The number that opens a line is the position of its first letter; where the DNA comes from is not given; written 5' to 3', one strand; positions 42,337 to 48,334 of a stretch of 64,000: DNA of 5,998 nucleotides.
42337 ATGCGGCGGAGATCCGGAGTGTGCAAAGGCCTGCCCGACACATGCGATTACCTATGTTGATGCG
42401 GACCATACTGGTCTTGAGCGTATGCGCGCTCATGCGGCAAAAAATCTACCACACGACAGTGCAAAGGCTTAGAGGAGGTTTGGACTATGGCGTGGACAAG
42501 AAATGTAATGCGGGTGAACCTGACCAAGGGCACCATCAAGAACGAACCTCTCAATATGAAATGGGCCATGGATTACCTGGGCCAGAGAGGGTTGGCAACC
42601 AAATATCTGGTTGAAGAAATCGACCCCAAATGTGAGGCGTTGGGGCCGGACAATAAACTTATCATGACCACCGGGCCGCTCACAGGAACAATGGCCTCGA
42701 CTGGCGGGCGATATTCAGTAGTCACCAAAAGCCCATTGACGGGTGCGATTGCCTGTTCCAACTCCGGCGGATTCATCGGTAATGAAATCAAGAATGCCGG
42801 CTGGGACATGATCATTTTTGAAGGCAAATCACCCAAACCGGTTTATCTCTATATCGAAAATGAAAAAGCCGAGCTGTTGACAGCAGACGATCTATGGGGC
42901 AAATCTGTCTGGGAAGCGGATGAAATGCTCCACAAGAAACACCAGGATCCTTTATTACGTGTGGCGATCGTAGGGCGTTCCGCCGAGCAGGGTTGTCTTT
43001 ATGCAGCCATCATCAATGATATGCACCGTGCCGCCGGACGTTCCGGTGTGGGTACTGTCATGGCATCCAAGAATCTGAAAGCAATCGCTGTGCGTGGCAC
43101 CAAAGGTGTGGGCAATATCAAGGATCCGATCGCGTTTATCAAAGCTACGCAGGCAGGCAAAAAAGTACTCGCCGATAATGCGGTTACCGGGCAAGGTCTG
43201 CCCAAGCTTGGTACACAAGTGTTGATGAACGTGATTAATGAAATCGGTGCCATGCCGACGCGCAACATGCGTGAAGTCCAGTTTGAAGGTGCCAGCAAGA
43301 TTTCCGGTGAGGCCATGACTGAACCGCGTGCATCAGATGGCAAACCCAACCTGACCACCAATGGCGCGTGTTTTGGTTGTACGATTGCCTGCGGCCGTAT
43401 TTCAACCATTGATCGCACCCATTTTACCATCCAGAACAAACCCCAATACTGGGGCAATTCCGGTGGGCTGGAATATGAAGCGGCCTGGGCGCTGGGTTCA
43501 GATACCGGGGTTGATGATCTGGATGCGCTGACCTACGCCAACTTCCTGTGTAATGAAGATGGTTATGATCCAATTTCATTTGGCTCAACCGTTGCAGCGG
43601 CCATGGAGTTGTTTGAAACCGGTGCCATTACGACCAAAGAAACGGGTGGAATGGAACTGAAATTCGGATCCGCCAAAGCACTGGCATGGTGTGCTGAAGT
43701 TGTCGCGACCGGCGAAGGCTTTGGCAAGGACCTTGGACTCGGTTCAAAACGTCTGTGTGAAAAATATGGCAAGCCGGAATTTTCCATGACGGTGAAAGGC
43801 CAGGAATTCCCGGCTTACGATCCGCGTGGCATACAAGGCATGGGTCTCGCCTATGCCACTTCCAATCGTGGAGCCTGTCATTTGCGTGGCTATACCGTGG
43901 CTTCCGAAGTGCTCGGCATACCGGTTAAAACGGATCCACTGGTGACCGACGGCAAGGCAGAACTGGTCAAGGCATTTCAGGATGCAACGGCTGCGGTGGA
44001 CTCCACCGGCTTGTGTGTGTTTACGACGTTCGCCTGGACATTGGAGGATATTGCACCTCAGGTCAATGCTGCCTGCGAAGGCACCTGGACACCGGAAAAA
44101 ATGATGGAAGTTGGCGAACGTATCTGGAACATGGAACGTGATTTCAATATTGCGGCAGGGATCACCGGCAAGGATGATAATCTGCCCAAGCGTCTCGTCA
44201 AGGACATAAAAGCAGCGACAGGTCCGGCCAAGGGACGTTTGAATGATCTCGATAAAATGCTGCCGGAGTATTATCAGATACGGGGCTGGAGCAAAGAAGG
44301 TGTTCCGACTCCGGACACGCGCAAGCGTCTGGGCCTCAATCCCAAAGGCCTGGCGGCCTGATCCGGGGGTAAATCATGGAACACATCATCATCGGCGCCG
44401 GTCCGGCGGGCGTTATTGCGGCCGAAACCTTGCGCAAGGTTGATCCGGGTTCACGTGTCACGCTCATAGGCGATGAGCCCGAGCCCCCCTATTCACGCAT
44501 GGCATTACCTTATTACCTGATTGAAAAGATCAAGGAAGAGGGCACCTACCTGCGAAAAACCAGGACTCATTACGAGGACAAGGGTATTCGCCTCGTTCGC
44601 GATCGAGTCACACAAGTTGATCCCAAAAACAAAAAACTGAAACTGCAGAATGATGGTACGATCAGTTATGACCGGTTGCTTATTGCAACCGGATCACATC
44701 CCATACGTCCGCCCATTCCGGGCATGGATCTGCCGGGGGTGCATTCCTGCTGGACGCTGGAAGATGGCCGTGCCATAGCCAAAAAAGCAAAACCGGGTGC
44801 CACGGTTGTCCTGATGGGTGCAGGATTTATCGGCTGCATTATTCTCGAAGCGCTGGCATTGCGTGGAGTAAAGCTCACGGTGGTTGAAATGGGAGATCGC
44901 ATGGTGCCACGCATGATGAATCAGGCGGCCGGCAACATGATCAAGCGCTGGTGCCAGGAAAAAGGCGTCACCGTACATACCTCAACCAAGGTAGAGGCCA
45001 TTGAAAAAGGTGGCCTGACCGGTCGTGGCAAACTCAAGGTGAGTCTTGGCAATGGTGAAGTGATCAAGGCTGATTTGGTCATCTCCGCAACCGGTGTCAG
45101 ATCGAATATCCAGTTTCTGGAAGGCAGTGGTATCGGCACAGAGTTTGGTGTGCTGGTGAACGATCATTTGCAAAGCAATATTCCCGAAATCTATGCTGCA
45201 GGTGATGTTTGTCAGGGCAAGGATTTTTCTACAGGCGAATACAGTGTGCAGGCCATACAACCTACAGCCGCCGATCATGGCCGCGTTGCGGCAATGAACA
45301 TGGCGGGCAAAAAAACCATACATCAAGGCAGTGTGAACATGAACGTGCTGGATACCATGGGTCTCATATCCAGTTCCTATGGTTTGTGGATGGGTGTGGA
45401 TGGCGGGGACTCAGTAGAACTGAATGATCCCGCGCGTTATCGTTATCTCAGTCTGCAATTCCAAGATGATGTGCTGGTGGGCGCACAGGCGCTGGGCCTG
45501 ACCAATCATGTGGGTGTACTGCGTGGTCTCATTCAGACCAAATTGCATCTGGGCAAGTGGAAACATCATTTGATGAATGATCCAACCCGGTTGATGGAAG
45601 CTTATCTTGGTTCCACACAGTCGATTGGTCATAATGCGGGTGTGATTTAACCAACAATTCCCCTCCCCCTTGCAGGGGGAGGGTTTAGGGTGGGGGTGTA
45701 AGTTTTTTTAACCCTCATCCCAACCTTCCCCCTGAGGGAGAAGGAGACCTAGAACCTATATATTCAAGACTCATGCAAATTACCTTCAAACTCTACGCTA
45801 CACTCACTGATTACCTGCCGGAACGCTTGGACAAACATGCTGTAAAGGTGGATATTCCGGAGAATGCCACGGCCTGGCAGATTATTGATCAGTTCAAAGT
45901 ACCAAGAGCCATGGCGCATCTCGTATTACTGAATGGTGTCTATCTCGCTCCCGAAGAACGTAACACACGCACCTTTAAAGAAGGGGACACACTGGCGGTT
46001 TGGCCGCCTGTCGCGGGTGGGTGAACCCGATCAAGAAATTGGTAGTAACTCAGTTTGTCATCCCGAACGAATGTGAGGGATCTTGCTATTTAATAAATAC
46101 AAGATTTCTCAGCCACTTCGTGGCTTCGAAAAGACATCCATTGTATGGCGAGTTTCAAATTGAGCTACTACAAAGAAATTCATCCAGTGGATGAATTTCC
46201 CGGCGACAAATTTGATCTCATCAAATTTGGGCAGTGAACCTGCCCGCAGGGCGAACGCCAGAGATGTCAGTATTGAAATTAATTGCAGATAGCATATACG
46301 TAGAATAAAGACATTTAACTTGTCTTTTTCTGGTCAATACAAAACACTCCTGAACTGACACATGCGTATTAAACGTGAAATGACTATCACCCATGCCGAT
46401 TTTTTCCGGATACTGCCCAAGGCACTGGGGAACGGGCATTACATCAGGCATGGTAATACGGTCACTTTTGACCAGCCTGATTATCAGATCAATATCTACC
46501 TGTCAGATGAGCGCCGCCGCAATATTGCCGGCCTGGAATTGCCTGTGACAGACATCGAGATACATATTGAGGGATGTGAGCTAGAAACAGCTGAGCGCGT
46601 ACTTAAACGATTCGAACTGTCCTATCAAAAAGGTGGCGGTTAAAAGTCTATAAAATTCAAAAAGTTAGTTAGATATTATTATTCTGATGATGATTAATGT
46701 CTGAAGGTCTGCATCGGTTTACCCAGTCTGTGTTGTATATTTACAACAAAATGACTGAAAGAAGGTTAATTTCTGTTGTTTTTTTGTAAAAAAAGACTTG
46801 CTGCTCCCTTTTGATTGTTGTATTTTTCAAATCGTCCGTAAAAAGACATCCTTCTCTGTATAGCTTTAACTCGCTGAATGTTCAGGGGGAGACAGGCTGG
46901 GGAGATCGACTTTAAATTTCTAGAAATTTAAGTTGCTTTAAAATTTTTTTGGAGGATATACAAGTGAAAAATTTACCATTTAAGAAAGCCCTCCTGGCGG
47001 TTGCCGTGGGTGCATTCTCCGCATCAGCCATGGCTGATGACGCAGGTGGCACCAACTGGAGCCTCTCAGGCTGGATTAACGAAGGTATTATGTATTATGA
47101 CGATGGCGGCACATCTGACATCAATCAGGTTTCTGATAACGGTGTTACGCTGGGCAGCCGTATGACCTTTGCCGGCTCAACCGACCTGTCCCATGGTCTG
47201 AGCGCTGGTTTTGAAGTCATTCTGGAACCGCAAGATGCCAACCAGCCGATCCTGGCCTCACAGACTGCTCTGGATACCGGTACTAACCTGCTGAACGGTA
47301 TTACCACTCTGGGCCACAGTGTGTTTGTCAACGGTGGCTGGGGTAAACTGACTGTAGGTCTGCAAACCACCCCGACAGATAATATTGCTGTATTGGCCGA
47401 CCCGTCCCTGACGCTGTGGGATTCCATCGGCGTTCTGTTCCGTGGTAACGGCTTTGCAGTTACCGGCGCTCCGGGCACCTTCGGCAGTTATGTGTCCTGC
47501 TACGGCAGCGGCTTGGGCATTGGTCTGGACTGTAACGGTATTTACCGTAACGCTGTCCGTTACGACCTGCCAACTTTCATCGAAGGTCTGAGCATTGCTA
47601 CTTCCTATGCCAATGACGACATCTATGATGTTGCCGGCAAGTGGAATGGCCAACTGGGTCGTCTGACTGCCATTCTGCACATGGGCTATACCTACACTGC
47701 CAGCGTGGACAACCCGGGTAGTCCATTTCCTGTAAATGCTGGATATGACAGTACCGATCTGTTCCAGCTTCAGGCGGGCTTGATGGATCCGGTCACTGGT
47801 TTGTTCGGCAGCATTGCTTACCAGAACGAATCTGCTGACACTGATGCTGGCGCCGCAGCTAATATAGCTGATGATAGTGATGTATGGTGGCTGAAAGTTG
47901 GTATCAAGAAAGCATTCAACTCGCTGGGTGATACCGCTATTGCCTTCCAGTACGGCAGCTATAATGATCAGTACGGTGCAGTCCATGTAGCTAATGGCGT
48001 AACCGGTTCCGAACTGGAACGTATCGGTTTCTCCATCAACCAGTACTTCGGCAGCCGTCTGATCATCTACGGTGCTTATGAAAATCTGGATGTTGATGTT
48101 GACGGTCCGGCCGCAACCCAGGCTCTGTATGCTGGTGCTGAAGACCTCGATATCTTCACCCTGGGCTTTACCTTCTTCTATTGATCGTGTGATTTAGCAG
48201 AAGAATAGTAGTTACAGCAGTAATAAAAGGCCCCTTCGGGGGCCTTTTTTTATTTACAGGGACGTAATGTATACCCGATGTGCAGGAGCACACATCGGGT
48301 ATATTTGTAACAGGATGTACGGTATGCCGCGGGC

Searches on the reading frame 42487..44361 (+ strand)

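Call 35: search_protein_families(library=pfam, proteins=[window:42487-44361:+], max_evalue=0.001)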
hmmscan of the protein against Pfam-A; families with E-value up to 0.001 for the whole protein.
window:42487-44361:+ (624 aa): 2 families
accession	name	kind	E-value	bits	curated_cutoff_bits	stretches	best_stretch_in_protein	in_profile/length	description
PF01314.23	AFOR_C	-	9.1e-140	466.6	27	1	222-617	4-385/385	Aldehyde ferredoxin oxidoreductase, domains 2 & 3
PF02730.20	AFOR_N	-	2.1e-76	256.6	29.8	1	6-205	2-199/199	Aldehyde ferredoxin oxidoreductase, N-terminal domain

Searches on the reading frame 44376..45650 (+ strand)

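Call 35: search_protein_families(library=pfam, proteins=[window:44376-45650:+], max_evalue=0.001)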
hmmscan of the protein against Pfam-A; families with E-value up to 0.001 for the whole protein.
window:44376-45650:+ (424 aa): 12 families
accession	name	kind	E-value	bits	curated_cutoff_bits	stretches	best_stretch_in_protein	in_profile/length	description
PF07992.20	Pyr_redox_2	-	2.9e-60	204.6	26.1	1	2-282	2-278/291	Pyridine nucleotide-disulphide oxidoreductase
PF00070.33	Pyr_redox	-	1.3e-16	61.3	22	1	144-213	2-70/82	Pyridine nucleotide-disulphide oxidoreductase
PF01266.30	DAO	-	8.9e-12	45.6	27.9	0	190-248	156-210/353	FAD dependent oxidoreductase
PF13738.12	Pyr_redox_3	-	5.9e-11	42.6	30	1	75-276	101-305/305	Pyridine nucleotide-disulphide oxidoreductase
PF03486.20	HI0933_like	-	1.5e-10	41.4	50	0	163-246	89-169/244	HI0933-like protein Rossmann domain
PF13454.12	NAD_binding_9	-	3e-08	34.2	21.8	0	56-107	96-154/155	FAD-NAD(P)-binding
PF13450.12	NAD_binding_8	-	1.6e-07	31.9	21.9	0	5-32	1-26/68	NAD(P)-binding Rossmann-like domain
PF01593.30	Amino_oxidase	-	1.2e-06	28.5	19.8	1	185-241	203-256/443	Flavin containing amine oxidoreductase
PF05834.18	Lycopene_cycl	-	3e-06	27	23.4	0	4-39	3-38/380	Lycopene cyclase protein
PF04820.20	Trp_halogenase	-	8e-06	25.4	21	0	187-245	162-217/458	Tryptophan halogenase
PF01494.25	FAD_binding_3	-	2.5e-05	24.1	22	0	187-245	104-163/349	FAD binding domain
PF12831.13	FAD_oxidored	-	0.00066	19.5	27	0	182-240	87-145/416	FAD dependent oxidoreductase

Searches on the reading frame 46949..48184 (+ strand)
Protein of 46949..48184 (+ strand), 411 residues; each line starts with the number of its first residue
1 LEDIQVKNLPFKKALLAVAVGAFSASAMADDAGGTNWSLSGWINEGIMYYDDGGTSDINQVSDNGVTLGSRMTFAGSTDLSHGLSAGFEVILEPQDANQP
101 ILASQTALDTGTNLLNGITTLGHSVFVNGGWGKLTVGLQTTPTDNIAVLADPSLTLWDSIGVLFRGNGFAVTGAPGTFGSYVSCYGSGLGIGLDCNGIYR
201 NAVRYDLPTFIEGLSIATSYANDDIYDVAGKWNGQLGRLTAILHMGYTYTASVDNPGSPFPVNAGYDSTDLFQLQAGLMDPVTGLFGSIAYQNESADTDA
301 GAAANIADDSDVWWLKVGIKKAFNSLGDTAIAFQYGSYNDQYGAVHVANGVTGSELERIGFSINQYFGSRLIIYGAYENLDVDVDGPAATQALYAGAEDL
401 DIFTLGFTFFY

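Call 35: search_protein_families(library=pfam, proteins=[window:46949-48184:+], max_evalue=0.001)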
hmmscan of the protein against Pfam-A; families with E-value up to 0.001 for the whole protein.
window:46949-48184:+ (411 aa): 1 family
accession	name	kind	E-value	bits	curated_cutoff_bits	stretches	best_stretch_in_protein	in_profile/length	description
PF13609.12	Porin_4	-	7.7e-24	85.5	27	1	17-383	3-308/310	Gram-negative porin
